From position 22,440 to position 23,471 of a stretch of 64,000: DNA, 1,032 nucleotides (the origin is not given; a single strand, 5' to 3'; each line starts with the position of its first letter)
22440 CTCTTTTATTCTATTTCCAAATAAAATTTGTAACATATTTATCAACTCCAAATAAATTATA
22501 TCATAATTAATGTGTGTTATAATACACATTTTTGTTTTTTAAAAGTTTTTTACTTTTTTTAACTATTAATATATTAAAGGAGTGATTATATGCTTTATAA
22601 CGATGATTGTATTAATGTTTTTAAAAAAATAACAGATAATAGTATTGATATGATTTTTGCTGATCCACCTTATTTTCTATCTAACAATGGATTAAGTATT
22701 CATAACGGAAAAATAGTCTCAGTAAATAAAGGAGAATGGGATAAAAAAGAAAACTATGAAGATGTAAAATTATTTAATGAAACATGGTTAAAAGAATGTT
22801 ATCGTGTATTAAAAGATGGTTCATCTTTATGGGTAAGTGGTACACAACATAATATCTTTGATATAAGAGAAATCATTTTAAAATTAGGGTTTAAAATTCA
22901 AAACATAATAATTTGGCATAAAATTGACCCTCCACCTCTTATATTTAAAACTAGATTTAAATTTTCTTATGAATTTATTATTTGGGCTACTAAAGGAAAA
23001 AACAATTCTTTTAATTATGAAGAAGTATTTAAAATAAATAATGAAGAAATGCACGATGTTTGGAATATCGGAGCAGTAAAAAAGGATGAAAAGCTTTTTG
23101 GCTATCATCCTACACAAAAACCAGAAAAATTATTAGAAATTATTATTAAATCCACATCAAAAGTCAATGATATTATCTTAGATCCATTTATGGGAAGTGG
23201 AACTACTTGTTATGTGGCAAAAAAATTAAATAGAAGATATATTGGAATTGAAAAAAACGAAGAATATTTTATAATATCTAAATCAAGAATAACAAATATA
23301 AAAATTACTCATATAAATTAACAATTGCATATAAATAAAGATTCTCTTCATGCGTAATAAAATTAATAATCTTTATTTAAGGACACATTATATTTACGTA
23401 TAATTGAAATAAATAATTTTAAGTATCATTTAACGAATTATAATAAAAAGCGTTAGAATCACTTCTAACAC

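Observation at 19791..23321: DpnII-type GATC restriction-modification locus with three methyltransferases, one fused to an XRE HTH domain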

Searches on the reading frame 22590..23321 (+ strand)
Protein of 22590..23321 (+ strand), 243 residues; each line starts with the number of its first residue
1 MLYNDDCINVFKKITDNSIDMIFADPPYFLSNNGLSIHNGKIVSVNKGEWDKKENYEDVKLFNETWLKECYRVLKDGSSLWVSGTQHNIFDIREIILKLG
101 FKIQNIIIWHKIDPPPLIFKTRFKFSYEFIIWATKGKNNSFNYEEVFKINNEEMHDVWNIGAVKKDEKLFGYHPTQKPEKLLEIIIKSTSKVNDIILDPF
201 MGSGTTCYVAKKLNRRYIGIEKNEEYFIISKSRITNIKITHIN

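Call 4: search_protein_families(library=pfam, proteins=[window:22590-23321:+], max_evalue=0.01)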
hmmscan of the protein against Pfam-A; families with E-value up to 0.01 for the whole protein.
window:22590-23321:+ (243 aa): 1 family
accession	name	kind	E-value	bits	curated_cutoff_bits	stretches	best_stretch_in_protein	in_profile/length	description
PF01555.25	N6_N4_Mtase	-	2.1e-58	198.3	26.7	1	19-231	1-220/221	DNA methylase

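Call 5: search_protein_families(library=ncbifam, proteins=[window:22590-23321:+], max_evalue=0.01)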
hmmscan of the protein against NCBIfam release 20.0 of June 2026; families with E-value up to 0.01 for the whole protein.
window:22590-23321:+ (243 aa): 3 families
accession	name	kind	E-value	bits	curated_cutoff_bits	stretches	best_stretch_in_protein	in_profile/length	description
NF050803.1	DnaMtaseCcrMCaul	equivalog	2.1e-64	217.6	830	1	3-239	7-252/350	adenine-specific DNA-methyltransferase CcrM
NF008572.0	PRK11524.1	equivalog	1.2e-35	123.1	292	2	156-236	178-258/294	adenine-specific DNA-methyltransferase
NF010253.0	PRK13699.1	subfamily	3.9e-23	82.3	244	2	172-238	143-209/226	DNA methyltransferase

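Call 9: search_solved_structures(query=window:22590-23321:+, max_evalue=0.001)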
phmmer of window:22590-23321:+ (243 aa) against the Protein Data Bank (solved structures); distinct sequences matched with E-value up to 0.001: 12.
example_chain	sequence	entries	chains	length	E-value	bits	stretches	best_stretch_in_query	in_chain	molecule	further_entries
6pbd_A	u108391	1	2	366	2.3e-52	181.2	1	4-237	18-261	Modification methylase CcrMI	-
1g60_A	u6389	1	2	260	2e-26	96.2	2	155-228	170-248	Adenine-specific Methyltransferase MboIIA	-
5hek_A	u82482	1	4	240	1.8e-25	93.1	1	2-237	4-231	Adenine specific DNA methyltransferase (DpnA)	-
5hfj_A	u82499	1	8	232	3.4e-25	92.2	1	2-234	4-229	Adenine specific DNA methyltransferase (DpnA)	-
9c3u_A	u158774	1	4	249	3.8e-16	62.5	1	155-235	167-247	Methyltransferase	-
8urk_A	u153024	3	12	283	4.8e-16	62.2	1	155-235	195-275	Methyltransferase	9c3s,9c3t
8s9m_A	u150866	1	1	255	8.4e-14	54.9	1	7-235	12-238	DNA cytosine-N4 methyltransferase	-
8s9n_A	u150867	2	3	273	1.1e-13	54.5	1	7-235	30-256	DNA cytosine-N4 methyltransferase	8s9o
1nw8_A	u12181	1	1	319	2e-10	43.8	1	137-217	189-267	MODIFICATION METHYLASE RSRI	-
1eg2_A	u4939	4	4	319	2.2e-10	43.6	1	138-218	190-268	MODIFICATION METHYLASE RSRI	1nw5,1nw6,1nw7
2zie_A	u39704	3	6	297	2e-09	40.5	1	172-234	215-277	Putative modification methylase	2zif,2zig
1boo_A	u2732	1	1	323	1.5e-07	34.4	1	167-236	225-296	PROTEIN (N-4 CYTOSINE-SPECIFIC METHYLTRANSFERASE PVU II)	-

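Call 24: find_homologous_proteins(query=window:22590-23321:+, max_evalue=1e-10)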
Query window:22590-23321:+ (243 aa): 7906 proteins with E <= 1e-10 among 8000 candidates; the best 120 are listed.
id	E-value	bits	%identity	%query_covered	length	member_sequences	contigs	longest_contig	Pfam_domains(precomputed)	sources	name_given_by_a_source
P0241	4.1e-161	552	100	100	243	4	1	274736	PF01555.25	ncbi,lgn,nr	ncbi:MAG: site-specific DNA-methyltransferase [Bacilli bacterium]|nr:site-specific DNA-methyltransfe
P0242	9.9e-121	420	73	98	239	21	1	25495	PF01555.25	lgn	-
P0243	8.0e-117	407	70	98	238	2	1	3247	PF01555.25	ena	-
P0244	5.3e-116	404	72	98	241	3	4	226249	PF01555.25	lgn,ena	-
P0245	2.4e-115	402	73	96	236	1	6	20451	PF01555.25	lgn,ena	-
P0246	2.0e-114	399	70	98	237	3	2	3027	PF01555.25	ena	-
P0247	2.8e-114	399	71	98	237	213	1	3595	PF01555.25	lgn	-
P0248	3.1e-114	399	73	96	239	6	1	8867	PF01555.25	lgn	-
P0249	4.7e-114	398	70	98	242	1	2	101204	PF01555.25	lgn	-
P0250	1.7e-113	396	69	98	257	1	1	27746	PF01555.25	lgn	-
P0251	2.3e-113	396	67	98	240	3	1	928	PF01555.25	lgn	-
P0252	2.9e-113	395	68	98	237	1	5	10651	PF01555.25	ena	-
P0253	3.1e-113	395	72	96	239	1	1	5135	PF01555.25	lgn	-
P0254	1.3e-112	393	68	97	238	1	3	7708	PF01555.25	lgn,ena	-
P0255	1.6e-112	393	73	98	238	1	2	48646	PF01555.25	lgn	-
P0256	2.1e-112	393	69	98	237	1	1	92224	PF02086.22,PF01555.25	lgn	-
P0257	1.4e-111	390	67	99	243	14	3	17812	PF01555.25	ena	-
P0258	6.3e-111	388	67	98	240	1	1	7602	PF01555.25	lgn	-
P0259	1.9e-110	386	70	98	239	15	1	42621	PF01555.25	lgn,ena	-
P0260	2.1e-110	386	68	98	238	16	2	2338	PF01555.25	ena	-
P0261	3.6e-110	385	69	98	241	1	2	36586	PF01555.25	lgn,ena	-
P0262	4.0e-110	385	69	98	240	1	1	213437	PF01555.25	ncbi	ncbi:MAG: DNA-methyltransferase [Bacilli bacterium]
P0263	5.3e-110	385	69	98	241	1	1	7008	PF01555.25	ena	-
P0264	5.6e-110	385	68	98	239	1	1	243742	PF01555.25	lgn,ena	-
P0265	6.3e-110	385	69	98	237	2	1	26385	PF01555.25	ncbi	-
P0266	8.7e-110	384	68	96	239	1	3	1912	PF01555.25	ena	-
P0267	1.2e-109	384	69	98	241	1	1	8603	PF01555.25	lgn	-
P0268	1.5e-109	383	68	98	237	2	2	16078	PF01555.25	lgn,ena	-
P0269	1.5e-109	383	68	98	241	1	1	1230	PF01555.25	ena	-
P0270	1.7e-108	380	68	98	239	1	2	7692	PF01555.25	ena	-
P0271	1.8e-108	380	67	98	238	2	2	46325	PF01555.25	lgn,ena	-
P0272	1.8e-108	380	67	98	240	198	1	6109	PF01555.25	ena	-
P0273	1.9e-108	380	68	98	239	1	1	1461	PF01555.25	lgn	-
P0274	2.5e-108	379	67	98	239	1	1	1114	PF01555.25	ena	-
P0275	3.2e-108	379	67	97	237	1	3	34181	PF01555.25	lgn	-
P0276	3.9e-108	379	68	98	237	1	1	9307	PF01555.25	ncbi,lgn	ncbi:MAG: DNA-methyltransferase [Bacilli bacterium]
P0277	4.2e-108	379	67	98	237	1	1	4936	PF01555.25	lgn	-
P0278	6.7e-108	378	68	98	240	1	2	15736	PF01555.25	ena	-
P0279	8.6e-108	378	69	96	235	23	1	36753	PF01555.25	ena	-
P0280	8.9e-108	377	68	98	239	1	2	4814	PF01555.25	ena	-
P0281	2.7e-107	376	67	98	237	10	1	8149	PF01555.25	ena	-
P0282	4.2e-107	375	68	98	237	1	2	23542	PF01555.25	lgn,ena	-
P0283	4.9e-107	375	67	98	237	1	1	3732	PF01555.25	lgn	-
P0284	5.0e-107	375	67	96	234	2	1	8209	PF01555.25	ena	-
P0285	5.1e-107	375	68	98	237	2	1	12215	PF01555.25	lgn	-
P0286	5.7e-107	375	68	96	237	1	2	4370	PF01555.25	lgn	-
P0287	6.1e-107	375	65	98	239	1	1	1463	PF01555.25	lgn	-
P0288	7.0e-107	375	67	98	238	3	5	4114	PF01555.25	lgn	-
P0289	1.3e-106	374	69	91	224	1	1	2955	PF01555.25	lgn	-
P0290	1.5e-106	373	67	94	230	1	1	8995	PF01555.25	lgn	-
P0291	1.6e-106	373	68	98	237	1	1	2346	PF01555.25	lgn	-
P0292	1.7e-106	373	67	98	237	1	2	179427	PF01555.25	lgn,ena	-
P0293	2.7e-106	373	67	98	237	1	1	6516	PF01555.25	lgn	-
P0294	3.2e-106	372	68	96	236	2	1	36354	PF01555.25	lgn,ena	-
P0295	3.6e-106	372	68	98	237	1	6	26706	PF01555.25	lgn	-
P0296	5.2e-106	372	68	98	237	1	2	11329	PF01555.25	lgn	-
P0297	6.6e-106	371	68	98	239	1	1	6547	PF01555.25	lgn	-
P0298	7.4e-106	371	67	97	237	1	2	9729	PF01555.25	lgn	-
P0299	8.3e-106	371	67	97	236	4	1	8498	PF01555.25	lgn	-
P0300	1.1e-105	371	67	98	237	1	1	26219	PF01555.25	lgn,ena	-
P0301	1.2e-105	371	66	98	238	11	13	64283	PF01555.25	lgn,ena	-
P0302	1.6e-105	370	68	96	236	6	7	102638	PF01555.25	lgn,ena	-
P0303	1.9e-105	370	66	98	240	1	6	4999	PF03602.22,PF01555.25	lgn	-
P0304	2.4e-105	370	65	98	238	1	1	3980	PF01555.25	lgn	-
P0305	2.5e-105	369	66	98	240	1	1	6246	PF01555.25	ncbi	-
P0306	3.1e-105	369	66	98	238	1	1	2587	PF01555.25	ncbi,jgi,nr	ncbi:MAG TPA: site-specific DNA-methyltransferase [Gallicola sp.]|jgi:site-specific DNA-methyltransf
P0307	3.5e-105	369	70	98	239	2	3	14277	PF01555.25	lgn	-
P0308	3.7e-105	369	68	96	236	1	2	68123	PF01555.25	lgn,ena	-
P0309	5.0e-105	368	66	98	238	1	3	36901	PF01555.25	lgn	-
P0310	8.5e-105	368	66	97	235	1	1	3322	PF01555.25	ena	-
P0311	1.0e-104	367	66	97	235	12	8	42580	PF01555.25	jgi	jgi:site-specific DNA-methyltransferase (adenine-specific)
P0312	1.1e-104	367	68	96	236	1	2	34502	PF01555.25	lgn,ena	-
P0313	1.6e-104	367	66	97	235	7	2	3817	PF01555.25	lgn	-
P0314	1.6e-104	367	68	96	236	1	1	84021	PF01555.25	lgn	-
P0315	3.5e-104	366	66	97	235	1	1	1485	PF01555.25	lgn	-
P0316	4.7e-104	365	67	98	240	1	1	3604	PF01555.25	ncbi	-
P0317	5.2e-104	365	66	98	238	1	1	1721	PF01555.25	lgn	-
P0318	5.3e-104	365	68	96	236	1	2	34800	PF01555.25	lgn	-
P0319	5.3e-104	365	65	97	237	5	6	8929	PF01555.25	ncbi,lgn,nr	ncbi:MAG TPA: site-specific DNA-methyltransferase [Gallicola sp.]|nr:site-specific DNA-methyltransfe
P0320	7.0e-104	365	67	96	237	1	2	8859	PF01555.25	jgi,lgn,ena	-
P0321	8.0e-104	365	68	98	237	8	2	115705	PF01555.25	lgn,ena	-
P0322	8.9e-104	364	66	97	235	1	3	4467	PF01555.25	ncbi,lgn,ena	-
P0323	1.0e-103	364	65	98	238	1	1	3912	PF01555.25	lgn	-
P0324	1.1e-103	364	64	98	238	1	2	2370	PF01555.25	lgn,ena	-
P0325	1.1e-103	364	66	97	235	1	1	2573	PF01555.25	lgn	-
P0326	1.2e-103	364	66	96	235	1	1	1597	PF01555.25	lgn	-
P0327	1.3e-103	364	65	98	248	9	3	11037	PF01555.25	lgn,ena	-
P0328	1.6e-103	364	68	98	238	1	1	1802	PF01555.25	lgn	-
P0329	1.7e-103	363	65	98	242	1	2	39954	PF01555.25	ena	-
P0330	1.7e-103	363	65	97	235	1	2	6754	PF01555.25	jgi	-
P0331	2.0e-103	363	68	98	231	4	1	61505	PF01555.25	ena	-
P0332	4.1e-103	362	67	98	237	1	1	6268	PF13847.13,PF01555.25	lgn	-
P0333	4.1e-103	362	65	98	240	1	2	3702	PF01555.25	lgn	-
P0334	5.4e-103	362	65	97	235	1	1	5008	PF01555.25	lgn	-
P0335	5.9e-103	362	65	98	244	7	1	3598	PF01555.25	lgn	-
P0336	6.9e-103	361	66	96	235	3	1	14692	PF01555.25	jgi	-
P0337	7.1e-103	361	67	98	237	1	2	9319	PF13847.13,PF01555.25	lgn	-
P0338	7.6e-103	361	65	98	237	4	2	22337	PF01555.25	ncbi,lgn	-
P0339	8.9e-103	361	64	97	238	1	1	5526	PF01555.25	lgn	-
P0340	9.1e-103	361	64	97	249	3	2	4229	PF01555.25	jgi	-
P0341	9.4e-103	361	66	98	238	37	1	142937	PF01555.25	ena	-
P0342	1.0e-102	361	66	96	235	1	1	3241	PF01555.25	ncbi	-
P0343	1.4e-102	361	65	96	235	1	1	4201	PF01555.25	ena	-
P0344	1.4e-102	360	66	97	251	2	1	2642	PF01555.25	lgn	-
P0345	1.5e-102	360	66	96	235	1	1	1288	PF01555.25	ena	-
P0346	1.5e-102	360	65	97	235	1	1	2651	PF01555.25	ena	-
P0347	1.8e-102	360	65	96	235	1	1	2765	PF01555.25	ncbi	-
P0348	1.8e-102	360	66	97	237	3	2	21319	PF01555.25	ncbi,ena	-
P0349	2.0e-102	360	65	98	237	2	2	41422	PF01555.25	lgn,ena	-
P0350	2.1e-102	360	66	96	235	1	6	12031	PF01555.25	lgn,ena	-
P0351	2.1e-102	360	64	97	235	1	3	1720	PF01555.25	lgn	-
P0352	2.6e-102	360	65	96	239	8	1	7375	PF01555.25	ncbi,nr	ncbi:MAG: site-specific DNA-methyltransferase [Bacilli bacterium]|nr:site-specific DNA-methyltransfe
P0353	2.8e-102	360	65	96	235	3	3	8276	PF01555.25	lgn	-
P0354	3.8e-102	359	67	97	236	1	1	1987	PF01555.25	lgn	-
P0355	4.1e-102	359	65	96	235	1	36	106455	PF01555.25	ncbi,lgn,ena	-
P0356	4.5e-102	359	65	96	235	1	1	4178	PF01555.25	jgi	jgi:site-specific DNA-methyltransferase (adenine-specific)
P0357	4.7e-102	359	64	98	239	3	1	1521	PF01555.25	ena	-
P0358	6.4e-102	358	65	96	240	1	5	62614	PF01555.25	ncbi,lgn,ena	-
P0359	6.7e-102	358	66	98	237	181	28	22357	PF01555.25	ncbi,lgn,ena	-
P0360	7.4e-102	358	65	96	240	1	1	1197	PF01555.25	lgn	-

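Call 34: find_related_loci(query=A3, collection=metagenome_contigs, flank=6000)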
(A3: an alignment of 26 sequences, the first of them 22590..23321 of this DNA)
Query A3 (243 aa) in metagenome_contigs; peptide patterns used: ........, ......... (x = any residue, [..] = any of these).
600 stretches matched a pattern (row limit reached: there are more); 595 encode a relative of the query (tblastn E <= 1e-3); the best 80 are kept; 80 distinct loci.
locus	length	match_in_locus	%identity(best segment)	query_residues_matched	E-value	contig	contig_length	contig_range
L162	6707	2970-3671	61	1-234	3e-98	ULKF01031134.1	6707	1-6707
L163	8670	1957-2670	49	2-235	6e-70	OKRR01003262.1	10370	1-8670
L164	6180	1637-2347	49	1-234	9e-70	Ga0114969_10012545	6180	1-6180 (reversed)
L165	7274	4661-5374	48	2-237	2e-69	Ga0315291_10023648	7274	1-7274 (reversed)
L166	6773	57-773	48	2-238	1e-69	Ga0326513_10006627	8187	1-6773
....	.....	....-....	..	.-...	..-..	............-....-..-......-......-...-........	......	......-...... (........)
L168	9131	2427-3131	48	2-233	8e-69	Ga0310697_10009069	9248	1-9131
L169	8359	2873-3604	47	2-242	2e-68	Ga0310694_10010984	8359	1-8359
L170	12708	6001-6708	49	2-233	2e-68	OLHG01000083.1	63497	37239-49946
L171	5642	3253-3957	47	2-233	2e-68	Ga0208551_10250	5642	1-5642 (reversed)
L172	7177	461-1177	49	2-236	6e-68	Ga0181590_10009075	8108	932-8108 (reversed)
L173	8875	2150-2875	47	2-241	3e-68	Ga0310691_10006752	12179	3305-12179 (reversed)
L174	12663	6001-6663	50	16-233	8e-68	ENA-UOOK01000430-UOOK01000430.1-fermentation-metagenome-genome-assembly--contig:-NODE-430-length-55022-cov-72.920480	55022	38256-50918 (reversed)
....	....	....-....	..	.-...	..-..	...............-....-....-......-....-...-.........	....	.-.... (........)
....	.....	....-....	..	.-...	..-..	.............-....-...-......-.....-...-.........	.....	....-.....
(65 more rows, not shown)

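Call 36: find_encoding_contigs(protein=P0244, flank=6000, max_places=3)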
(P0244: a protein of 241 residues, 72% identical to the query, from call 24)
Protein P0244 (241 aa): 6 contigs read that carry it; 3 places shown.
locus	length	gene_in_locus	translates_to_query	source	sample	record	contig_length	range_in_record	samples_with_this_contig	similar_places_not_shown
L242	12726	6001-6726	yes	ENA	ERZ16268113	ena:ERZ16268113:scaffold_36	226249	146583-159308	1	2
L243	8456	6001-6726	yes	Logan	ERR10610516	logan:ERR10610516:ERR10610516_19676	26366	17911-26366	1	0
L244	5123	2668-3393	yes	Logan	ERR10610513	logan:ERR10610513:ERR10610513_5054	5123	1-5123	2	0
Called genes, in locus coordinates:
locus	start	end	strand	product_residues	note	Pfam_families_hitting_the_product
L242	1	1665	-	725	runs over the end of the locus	-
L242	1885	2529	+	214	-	PF00485:PRK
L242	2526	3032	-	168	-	PF00881:Nitroreductase, PF14512:TM1586_NiRdase (weak)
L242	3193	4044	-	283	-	PF04556:DpnII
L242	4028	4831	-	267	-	PF01555:N6_N4_Mtase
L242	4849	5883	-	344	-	PF01381:HTH_3, PF12844:HTH_19, PF13443:HTH_26 (weak), PF13560:HTH_31, PF02086:MethyltransfD12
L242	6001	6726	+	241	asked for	PF01555:N6_N4_Mtase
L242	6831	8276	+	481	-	PF01554:MatE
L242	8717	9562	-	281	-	PF00756:Esterase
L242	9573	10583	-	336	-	PF13793:Pribosyltran_N, PF00156:Pribosyltran, PF14572:Pribosyl_synth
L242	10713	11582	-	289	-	PF00288:GHMP_kinases_N, PF08544:GHMP_kinases_C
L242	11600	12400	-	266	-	PF00398:RrnaAD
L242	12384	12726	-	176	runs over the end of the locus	PF13662:Toprim_4 (weak), PF13331:DUF4093 (weak)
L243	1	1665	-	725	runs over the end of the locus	-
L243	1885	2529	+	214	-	PF00485:PRK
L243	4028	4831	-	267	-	PF01555:N6_N4_Mtase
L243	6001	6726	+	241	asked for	PF01555:N6_N4_Mtase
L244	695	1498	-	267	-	PF01555:N6_N4_Mtase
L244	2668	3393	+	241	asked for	PF01555:N6_N4_Mtase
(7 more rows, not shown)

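Call 37: find_encoding_contigs(protein=P0264, flank=6000, max_places=3)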
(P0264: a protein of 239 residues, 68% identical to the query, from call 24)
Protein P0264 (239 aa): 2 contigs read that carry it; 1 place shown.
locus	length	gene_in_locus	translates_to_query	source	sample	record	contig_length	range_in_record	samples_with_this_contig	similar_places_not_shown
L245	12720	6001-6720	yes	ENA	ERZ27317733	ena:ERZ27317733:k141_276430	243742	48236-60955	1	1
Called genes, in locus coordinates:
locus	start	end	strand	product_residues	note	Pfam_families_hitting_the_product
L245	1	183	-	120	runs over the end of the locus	PF16403:Bact_surface_Ig-like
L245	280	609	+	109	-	-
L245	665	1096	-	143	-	-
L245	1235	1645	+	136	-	PF03193:RsgA_GTPase (faint), PF00005:ABC_tran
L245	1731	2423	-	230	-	PF06414:Zeta_toxin, PF13671:AAA_33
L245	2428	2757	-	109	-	-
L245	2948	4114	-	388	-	PF00005:ABC_tran (weak), PF20469:OLD-like_TOPRIM (weak)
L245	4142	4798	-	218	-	PF10544:T5orf172, PF13455:MUG113 (weak)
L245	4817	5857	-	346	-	PF01381:HTH_3, PF12844:HTH_19, PF13443:HTH_26, PF02086:MethyltransfD12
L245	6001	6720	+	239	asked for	PF01555:N6_N4_Mtase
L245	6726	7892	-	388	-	PF13020:NOV_C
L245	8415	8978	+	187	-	PF14297:Lin1244_N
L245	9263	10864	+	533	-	PF00239:Resolvase, PF07508:Recombinase, PF13408:Zn_ribbon_recom, PF14287:DUF4368 (weak)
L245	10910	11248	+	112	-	-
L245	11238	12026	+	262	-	PF00528:BPD_transp_1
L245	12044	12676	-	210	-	PF00117:GATase, PF07722:Peptidase_C26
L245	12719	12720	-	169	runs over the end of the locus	PF20122:DUF6512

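Call 38: find_encoding_contigs(protein=P0341, flank=6000, max_places=3)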
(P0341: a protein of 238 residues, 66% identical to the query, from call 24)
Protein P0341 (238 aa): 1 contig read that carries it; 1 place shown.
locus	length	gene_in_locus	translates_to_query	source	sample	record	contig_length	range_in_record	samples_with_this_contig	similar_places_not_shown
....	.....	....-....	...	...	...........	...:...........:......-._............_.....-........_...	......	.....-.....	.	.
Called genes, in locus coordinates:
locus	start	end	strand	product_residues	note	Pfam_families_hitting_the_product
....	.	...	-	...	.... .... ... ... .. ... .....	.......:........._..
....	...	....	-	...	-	-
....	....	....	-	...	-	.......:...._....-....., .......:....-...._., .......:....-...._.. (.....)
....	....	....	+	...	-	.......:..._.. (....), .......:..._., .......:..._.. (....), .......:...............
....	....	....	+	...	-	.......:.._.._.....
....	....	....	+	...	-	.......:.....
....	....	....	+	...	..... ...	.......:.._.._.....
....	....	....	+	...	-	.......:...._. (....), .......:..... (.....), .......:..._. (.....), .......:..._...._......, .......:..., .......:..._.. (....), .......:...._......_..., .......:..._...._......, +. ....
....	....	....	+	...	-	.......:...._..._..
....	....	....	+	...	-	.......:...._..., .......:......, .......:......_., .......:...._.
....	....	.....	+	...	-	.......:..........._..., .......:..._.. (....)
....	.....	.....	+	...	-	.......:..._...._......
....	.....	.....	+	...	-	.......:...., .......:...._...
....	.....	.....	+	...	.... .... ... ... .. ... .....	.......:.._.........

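Call 39: find_encoding_contigs(protein=P0355, flank=6000, max_places=3)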
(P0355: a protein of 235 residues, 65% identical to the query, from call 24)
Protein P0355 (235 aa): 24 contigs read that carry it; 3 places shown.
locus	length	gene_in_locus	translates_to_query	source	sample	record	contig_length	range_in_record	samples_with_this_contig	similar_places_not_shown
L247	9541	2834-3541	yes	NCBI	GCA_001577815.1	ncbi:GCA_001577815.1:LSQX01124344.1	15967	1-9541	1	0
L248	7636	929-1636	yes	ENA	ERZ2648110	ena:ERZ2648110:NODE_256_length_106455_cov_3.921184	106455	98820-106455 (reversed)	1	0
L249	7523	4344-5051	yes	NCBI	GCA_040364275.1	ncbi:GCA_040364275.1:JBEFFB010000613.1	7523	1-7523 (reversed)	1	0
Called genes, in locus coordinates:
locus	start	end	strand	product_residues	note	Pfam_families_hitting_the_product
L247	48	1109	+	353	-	PF01381:HTH_3, PF12844:HTH_19, PF13443:HTH_26 (weak), PF13560:HTH_31, PF02086:MethyltransfD12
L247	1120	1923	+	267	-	PF01555:N6_N4_Mtase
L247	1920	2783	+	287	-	PF04556:DpnII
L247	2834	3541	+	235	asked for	PF01555:N6_N4_Mtase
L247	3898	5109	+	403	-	PF13173:AAA_14, PF13635:DUF4143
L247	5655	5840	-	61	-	-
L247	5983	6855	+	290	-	PF00795:CN_hydrolase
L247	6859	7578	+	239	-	PF00881:Nitroreductase (faint), PF14512:TM1586_NiRdase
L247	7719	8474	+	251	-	PF13350:Y_phosphatase3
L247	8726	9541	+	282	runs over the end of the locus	PF02645:DegV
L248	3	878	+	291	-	?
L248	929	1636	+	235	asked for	PF01555:N6_N4_Mtase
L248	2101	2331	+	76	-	-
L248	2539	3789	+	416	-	PF13173:AAA_14, PF13635:DUF4143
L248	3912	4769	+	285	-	-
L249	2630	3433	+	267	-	PF01555:N6_N4_Mtase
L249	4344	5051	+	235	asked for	PF01555:N6_N4_Mtase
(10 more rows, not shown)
